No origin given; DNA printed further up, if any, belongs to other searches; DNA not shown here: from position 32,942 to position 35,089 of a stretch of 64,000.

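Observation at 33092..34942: Unusual domain fusion: NAD(P)-dependent ketopantoate-reductase-like domain joined to an HgdC-type electron-transfer ATPase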

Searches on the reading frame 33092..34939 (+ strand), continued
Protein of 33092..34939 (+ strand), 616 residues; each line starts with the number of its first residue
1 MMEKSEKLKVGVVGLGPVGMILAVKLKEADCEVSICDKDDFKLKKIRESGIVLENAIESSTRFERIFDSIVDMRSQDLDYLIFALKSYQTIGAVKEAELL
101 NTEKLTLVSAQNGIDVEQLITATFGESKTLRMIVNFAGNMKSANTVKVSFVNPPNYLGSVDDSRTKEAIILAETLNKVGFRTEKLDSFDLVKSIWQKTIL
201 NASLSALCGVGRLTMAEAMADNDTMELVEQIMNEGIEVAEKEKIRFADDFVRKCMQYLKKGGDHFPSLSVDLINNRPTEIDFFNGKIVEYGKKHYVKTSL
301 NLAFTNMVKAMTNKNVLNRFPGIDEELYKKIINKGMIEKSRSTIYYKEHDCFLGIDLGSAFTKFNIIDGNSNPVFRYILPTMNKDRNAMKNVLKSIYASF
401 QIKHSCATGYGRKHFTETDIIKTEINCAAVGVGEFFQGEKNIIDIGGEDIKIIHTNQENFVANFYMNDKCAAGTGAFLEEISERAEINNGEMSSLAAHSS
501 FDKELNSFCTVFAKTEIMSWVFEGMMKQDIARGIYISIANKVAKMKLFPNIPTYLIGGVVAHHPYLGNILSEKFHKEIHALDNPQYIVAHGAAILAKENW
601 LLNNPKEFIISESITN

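Call 24: search_protein_families(library=ncbifam, proteins=[L025:7037-8791:+, L025:13892-15055:+, L025:15069-16088:+, L081:2-925:-], max_evalue=0.00001)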
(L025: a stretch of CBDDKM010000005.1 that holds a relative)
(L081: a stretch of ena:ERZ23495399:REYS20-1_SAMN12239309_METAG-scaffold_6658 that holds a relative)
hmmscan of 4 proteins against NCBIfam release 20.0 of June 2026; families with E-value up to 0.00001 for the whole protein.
L025:7037-8791:+ (585 aa): 94 families (the best 25 are shown)
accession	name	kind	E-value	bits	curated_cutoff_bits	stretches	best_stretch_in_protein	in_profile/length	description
NF004837.0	PRK06187.1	subfamily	2.5e-67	227.3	476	1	17-453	9-452/531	long-chain-fatty-acid--CoA ligase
NF009232.0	PRK12582.1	subfamily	7.5e-53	179.7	777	1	7-558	40-614/624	acyl-CoA synthetase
NF005801.1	PRK07656.1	equivalog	2e-51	175.1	657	1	45-451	25-431/500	FadD3 family acyl-CoA ligase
NF038343.1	ligase_FadD11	exception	1.1e-50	172.7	950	2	41-287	23-262/585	fatty acid--CoA ligase FadD11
TIGR01923.1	menE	equivalog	1.9e-47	162.1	330.15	1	48-457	1-382/442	o-succinylbenzoate--CoA ligase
NF004114.0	PRK05605.1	equivalog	4.5e-45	154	766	1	157-456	195-502/575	long-chain-fatty-acid--CoA ligase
NF002966.0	PRK03640.1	equivalog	6.4e-43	147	556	1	46-461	27-420/483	o-succinylbenzoate--CoA ligase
NF005702.0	PRK07514.1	subfamily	6.5e-43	146.8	558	1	43-445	26-423/506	malonyl-CoA synthase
NF006386.0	PRK08633.1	equivalog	4.1e-42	144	1221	1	172-443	773-1062/1147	acyl-[ACP]--phospholipid O-acyltransferase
NF005307.0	PRK06839.1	equivalog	5.3e-41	140.8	748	1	46-457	27-427/496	o-succinylbenzoate--CoA ligase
NF052269.1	Staph_lig_FadD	equivalog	8.4e-39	133.2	650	1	48-454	29-425/499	long-chain-fatty-acid--CoA ligase FadD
NF004511.1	PRK05852.1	equivalog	1.2e-37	129.7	650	1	45-450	25-431/505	FadD7 family fatty acid--CoA ligase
NF009233.0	PRK12583.1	subfamily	9e-37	126.7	832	2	181-452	202-479/558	fatty acid CoA ligase family protein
NF006182.0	PRK08316.1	subfamily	1.5e-36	126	663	1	45-443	35-438/523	fatty acyl-CoA synthetase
TIGR01733.1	AA-adenyl-dom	subfamily_domain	4.6e-36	124.5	317.4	1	57-453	10-408/409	amino acid adenylation domain-containing protein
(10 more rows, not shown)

L025:13892-15055:+ (388 aa): 2 families
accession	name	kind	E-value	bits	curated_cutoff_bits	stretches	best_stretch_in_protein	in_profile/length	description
TIGR03336.1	IOR_alpha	equivalog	2.6e-34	118.5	650.9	2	12-210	8-211/595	indolepyruvate ferredoxin oxidoreductase subunit alpha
TIGR03297.1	Ppyr-DeCO2ase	equivalog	1.4e-06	27.5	312.5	0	24-169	2-158/360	phosphonopyruvate decarboxylase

L025:15069-16088:+ (340 aa): 66 families (the best 25 are shown)
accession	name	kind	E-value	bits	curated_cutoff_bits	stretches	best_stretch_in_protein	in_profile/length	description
TIGR01141.1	hisC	equivalog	1.7e-93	313.3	276.55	1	5-335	20-348/349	histidinol-phosphate transaminase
NF002878.0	PRK03321.1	subfamily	7.7e-78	261.7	374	1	4-335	21-347/352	histidinol-phosphate transaminase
NF003496.0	PRK05166.1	equivalog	8e-63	212.4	540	1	2-334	33-367/373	histidinol-phosphate transaminase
NF006580.0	PRK09105.1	subfamily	7.2e-61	206.1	444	1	6-330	47-364/375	pyridoxal phosphate-dependent aminotransferase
NF006014.0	PRK08153.1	equivalog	2.5e-58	197.7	510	1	7-325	35-352/370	pyridoxal phosphate-dependent aminotransferase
TIGR01140.1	L_thr_O3P_dcar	equivalog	1.6e-56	191.8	290.55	1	8-330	20-327/331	threonine-phosphate decarboxylase CobD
NF002877.0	PRK03317.1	equivalog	4.3e-56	190.3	409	1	7-334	33-364/374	histidinol-phosphate transaminase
NF051461.1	pyoverd_PtaA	equivalog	5.2e-50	170.2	500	1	5-334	34-357/359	pyoverdine biosynthesis transaminase PtaA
NF002726.0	PRK02610.1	equivalog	1.5e-45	155.8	391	1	31-335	57-367/374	histidinol-phosphate transaminase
NF041364.1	GntC_guanitoxin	equivalog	1.7e-36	125.9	415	1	44-322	41-341/356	guanitoxin biosynthesis PLP-dependent (S)-gamma-hydroxy-L-arginine cyclodehydratase GntC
NF006225.0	PRK08354.1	equivalog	1.7e-35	123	288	1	43-336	49-315/318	putative aminotransferase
NF005305.0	PRK06836.1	equivalog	4.5e-33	115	376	1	51-320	92-373/396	pyridoxal phosphate-dependent aminotransferase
NF005915.1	PRK07908.1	equivalog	5.9e-33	114.6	360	1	26-320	33-318/332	Rv2231c family histidinol phosphate aminotransferase CobC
NF004870.0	PRK06225.1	equivalog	3.8e-30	104.9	351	1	5-311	28-348/380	pyridoxal phosphate-dependent aminotransferase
NF041091.1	asp_aminotase_Arch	equivalog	2.3e-28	99.1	550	1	50-292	80-327/376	aspartate aminotransferase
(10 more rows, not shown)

L081:2-925:- (308 aa): 0 families

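Call 40: find_related_loci(query=P0125, collection=metagenome_contigs, flank=10000)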
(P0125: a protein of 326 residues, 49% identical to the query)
Query P0125 (326 aa) in metagenome_contigs; peptide patterns used: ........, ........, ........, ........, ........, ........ (x = any residue, [..] = any of these).
111 stretches matched a pattern; 42 encode a relative of the query (tblastn E <= 1e-3); 42 distinct loci.
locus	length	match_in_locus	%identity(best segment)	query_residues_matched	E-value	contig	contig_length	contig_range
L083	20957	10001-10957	78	1-318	8e-176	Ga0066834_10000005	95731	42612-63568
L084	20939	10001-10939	80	1-312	5e-176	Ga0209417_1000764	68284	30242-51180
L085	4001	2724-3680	77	1-318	0e+0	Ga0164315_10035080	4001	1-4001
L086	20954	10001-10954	74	1-317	2e-166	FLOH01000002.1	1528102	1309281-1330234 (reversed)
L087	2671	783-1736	68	1-317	7e-156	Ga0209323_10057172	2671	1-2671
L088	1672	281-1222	65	1-313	6e-159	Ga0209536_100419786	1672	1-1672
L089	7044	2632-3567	69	1-311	9e-147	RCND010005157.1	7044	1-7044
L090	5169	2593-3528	69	1-311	3e-148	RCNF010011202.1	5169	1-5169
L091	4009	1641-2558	69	6-310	3e-150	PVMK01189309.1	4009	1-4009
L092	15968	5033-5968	67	1-311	8e-146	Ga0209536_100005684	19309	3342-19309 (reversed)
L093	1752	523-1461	62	1-312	2e-144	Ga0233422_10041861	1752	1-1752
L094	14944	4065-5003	63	1-312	9e-134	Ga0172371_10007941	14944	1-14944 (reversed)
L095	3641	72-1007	62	2-311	1e-134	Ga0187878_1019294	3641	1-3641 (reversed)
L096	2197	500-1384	65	19-312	1e-137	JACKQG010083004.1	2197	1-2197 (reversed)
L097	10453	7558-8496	64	1-312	1e-129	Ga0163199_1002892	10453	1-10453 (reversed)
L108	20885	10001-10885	63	19-312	7e-126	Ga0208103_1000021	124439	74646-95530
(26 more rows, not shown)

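Call 46: search_protein_families(library=pfam, proteins=[L108:1354-2739:-, L108:9947-10912:+, L108:13925-15172:+, L108:15172-15933:+, L108:15990-17255:+, L108:17342-19801:+], max_evalue=0.00001)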
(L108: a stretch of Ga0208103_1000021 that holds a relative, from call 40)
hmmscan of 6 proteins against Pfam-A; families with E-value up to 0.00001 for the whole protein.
L108:1354-2739:- (461 aa): 10 families
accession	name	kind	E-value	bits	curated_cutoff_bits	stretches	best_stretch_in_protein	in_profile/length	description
PF07992.20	Pyr_redox_2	-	1.6e-70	238.2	26.1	1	2-322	1-291/291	Pyridine nucleotide-disulphide oxidoreductase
PF02852.28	Pyr_redox_dim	-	6.3e-36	123.4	25.3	1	342-450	1-109/110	Pyridine nucleotide-disulphide oxidoreductase, dimerisation domain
PF00070.33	Pyr_redox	-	2.1e-23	83.1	22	1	173-251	2-80/82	Pyridine nucleotide-disulphide oxidoreductase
PF13738.12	Pyr_redox_3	-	1.1e-11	45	30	1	5-306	1-305/305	Pyridine nucleotide-disulphide oxidoreductase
PF01266.30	DAO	-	3.1e-10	40.6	27.9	0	208-271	146-207/353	FAD dependent oxidoreductase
PF12831.13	FAD_oxidored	-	2.2e-09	37.5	27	1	3-40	1-39/416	FAD dependent oxidoreductase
PF13450.12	NAD_binding_8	-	3.1e-08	34.2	21.9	0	6-39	1-35/68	NAD(P)-binding Rossmann-like domain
PF00890.30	FAD_binding_2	-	1.5e-07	31.5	20.4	0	3-40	1-38/414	FAD binding domain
PF03486.20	HI0933_like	-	2.2e-07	31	50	0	3-34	2-33/244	HI0933-like protein Rossmann domain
PF01134.28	GIDA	-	4.7e-06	26.4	22.1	0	3-51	1-47/391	Glucose inhibited division protein A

L108:9947-10912:+ (322 aa): 4 families
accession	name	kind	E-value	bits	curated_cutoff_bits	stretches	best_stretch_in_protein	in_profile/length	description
PF08546.17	ApbA_C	-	2.5e-30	105.8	22.7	1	188-309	2-124/125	Ketopantoate reductase PanE/ApbA C terminal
PF02558.23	ApbA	-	2.6e-18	66.5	22.2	1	8-148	1-139/150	Ketopantoate reductase PanE/ApbA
PF03807.23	F420_oxidored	-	3.4e-08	34.4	21.6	1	7-111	1-94/94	NADP oxidoreductase coenzyme F420-dependent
PF03446.21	NAD_binding_2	-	1.6e-07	31.9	21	1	7-105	1-89/161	NAD binding domain of 6-phosphogluconate dehydrogenase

L108:13925-15172:+ (416 aa): 1 family
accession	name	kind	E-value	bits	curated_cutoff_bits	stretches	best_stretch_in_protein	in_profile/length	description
PF06050.19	HGD-D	-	2.1e-61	208.8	28.4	1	47-410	3-342/342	2-hydroxyglutaryl-CoA dehydratase, D-component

L108:15172-15933:+ (254 aa): 1 family
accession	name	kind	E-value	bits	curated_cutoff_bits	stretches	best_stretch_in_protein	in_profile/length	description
PF01869.26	BcrAD_BadFG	-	2.9e-34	119.3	31.5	1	6-247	1-270/271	BadF/BadG/BcrA/BcrD ATPase family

L108:15990-17255:+ (422 aa): 2 families
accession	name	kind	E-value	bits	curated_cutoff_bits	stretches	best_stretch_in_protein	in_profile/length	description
PF02803.24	Thiolase_C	-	1.6e-40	138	27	1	301-420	3-122/123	Thiolase, C-terminal domain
PF00108.29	Thiolase_N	-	2e-40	139.3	26.4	1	8-291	1-259/260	Thiolase, N-terminal domain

L108:17342-19801:+ (820 aa): 1 family
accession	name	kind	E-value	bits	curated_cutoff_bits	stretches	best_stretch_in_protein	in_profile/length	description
PF02737.24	3HCDH_N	-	6.7e-30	104.8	22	1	24-209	1-178/180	3-hydroxyacyl-CoA dehydrogenase, NAD binding domain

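Call 48: predict_structure(alignment_id=A1)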
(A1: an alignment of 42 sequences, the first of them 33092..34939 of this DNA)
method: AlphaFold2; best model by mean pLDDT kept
length: 616 residues; sequences in the alignment: 42
mean_pLDDT: 87.2   pTM: 0.53
mean pLDDT of the five models: 87.2, 85.4, 85.2, 83.3, 83.1
residues with pLDDT >= 90: 351; 70-90: 212; 50-70: 34; < 50: 19
segments of 3 or more residues with pLDDT < 50: 1-4, 315-323, 613-616
pLDDT, mean of each block of 10 residues (from residue 1): 70 96 97 95 95 95 96 94 92 92 95 86 94 91 91 93 95 96 94 92 89 89 93 94 92 90 80 80 85 91 85 52 62 84 83 91 93 92 67 89 93 83 95 95 89 95 85 70 80 89 70 63 85 88 89 94 90 93 95 96 74 49
secondary structure, 60 per line:
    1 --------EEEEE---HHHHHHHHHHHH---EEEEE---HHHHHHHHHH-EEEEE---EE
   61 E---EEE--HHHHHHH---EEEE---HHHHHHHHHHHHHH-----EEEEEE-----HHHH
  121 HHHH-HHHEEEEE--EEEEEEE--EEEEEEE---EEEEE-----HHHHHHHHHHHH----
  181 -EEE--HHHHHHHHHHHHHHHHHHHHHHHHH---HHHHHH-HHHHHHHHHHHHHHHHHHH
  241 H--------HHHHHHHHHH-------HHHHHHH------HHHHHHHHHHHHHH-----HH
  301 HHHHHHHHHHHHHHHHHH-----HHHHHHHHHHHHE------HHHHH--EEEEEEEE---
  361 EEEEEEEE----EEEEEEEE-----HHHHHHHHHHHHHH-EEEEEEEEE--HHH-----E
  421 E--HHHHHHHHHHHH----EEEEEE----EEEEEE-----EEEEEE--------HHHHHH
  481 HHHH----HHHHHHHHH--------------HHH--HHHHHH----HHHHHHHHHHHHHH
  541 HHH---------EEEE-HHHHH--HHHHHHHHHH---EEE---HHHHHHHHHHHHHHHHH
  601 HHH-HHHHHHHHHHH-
elements in order: E9-13 H17-28 E32-36 H40-49 E51-55 E59-61 E65-67 H70-76 E80-83 H87-100 E106-111 H117-124 E129-133 E136-142 E145-151 E155-159 H165-176 E182-184 H187-211 H215-220 H222-241 H250-259 H267-273 H280-293 H299-318 H324-335 H343-347 E350-357 E361-368 E373-380 H386-399 E401-409 H424-435 E440-445 E450-455 E461-466 H475-484 H489-497 H517-522 H527-543 E553-556 H558-562 H565-574 E578-580 H584-603 H605-615

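Call 50: find_encoding_contigs(protein=P0122, flank=10000, max_places=3)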
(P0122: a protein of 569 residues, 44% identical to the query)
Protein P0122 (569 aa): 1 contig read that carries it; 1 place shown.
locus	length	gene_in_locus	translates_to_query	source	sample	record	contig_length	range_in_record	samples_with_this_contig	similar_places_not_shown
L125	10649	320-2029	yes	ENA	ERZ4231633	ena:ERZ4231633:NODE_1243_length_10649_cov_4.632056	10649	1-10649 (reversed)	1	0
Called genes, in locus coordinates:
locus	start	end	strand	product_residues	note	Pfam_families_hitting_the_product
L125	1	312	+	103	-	?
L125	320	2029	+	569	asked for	PF02558:ApbA, PF03721:UDPG_MGDP_dh_N, PF03807:F420_oxidored (weak), PF08546:ApbA_C, PF01869:BcrAD_BadFG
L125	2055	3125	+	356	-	PF08240:ADH_N, PF00107:ADH_zinc_N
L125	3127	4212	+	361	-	PF00378:ECH_1, PF16113:ECH_2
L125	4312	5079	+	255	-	PF00378:ECH_1, PF16113:ECH_2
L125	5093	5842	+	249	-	PF00106:adh_short, PF23441:SDR (weak), PF01370:Epimerase (faint), PF08659:KR, PF13561:adh_short_C2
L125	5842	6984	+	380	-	PF00108:Thiolase_N, PF02803:Thiolase_C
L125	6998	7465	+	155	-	PF13085:Fer2_3 (weak), PF00111:Fer2 (weak), PF01799:Fer2_2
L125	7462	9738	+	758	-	PF01315:Ald_Xan_dh_C, PF02738:MoCoBD_1, PF20256:MoCoBD_2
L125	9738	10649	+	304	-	?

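Call 51: fold_search(model_id=the predicted structure, library=pdb)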
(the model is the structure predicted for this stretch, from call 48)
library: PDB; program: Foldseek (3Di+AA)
matches with E <= 10: 1787; with E <= 0.001: 1003
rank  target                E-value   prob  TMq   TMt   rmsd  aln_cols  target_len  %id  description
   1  4eht_A                1.1e-20  1.00  0.38  0.83   3.0       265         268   30  Activator of the 2-Hydroxyisocaproyl-CoA dehydratase from Clostridium difficile with bound ADP (released 2012-08-08)
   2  4ehu_B                3.6e-20  1.00  0.37  0.82   3.1       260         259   31  Activator of the 2-Hydroxyisocaproyl-CoA Dehydratase from Clostridium difficile with bound ADPNP (released 2012-08-08)
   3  4eht_B                4.9e-20  1.00  0.37  0.84   3.1       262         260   30  Activator of the 2-Hydroxyisocaproyl-CoA dehydratase from Clostridium difficile with bound ADP (released 2012-08-08)
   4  9gai_D                9.1e-20  1.00  0.36  0.80   3.4       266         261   30  3-methylbenzoyl-CoA reductase from Thauera chlorobenzoica (MbdONPQ) (released 2026-02-18)
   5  2ew2_A                1.5e-19  1.00  0.38  0.68   5.5       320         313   25  Crystal Structure of the Putative 2-Dehydropantoate 2-Reductase from Enterococcus faecalis (released 2005-12-13)
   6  3wfi_A                1.8e-19  1.00  0.40  0.72   4.9       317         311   25  The crystal structure of D-mandelate dehydrogenase (released 2014-07-23)
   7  1hux_A                3.4e-19  1.00  0.37  0.84   3.0       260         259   31  CRYSTAL STRUCTURE OF THE ACIDAMINOCOCCUS FERMENTANS (R)-2-HYDROXYGLUTARYL-COA DEHYDRATASE COMPONENT A (released 2001-03-21)
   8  5x20_B                7.8e-19  1.00  0.45  0.88   2.4       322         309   24  The ternary structure of D-mandelate dehydrogenase with NADH and anilino(oxo)acetate (released 2017-04-05)
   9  5x20_E                8.6e-19  1.00  0.45  0.87   2.4       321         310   25  The ternary structure of D-mandelate dehydrogenase with NADH and anilino(oxo)acetate (released 2017-04-05)
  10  3wfj_E                1.8e-18  1.00  0.44  0.88   3.0       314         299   25  The complex structure of D-mandelate dehydrogenase with NADH (released 2014-07-23)
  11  9gba_D                1.9e-18  1.00  0.36  0.82   3.2       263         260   30  3-methylbenzoyl-CoA reductase from Thauera chlorobenzoica (MbdONPQ) + AMPPNP (released 2026-02-18)
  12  3wfi_B                2.0e-18  1.00  0.37  0.65   6.0       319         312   24  The crystal structure of D-mandelate dehydrogenase (released 2014-07-23)
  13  3wfj_G                4.8e-18  1.00  0.44  0.88   2.6       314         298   24  The complex structure of D-mandelate dehydrogenase with NADH (released 2014-07-23)
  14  2ew2_B                5.1e-18  1.00  0.37  0.64   6.0       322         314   25  Crystal Structure of the Putative 2-Dehydropantoate 2-Reductase from Enterococcus faecalis (released 2005-12-13)
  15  5hws_C                9.0e-18  1.00  0.45  0.87   2.7       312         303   21  Crystal structure of ketopantoate reductase from Thermococcus kodakarensis complexed with NADP+ (released 2016-05-18)
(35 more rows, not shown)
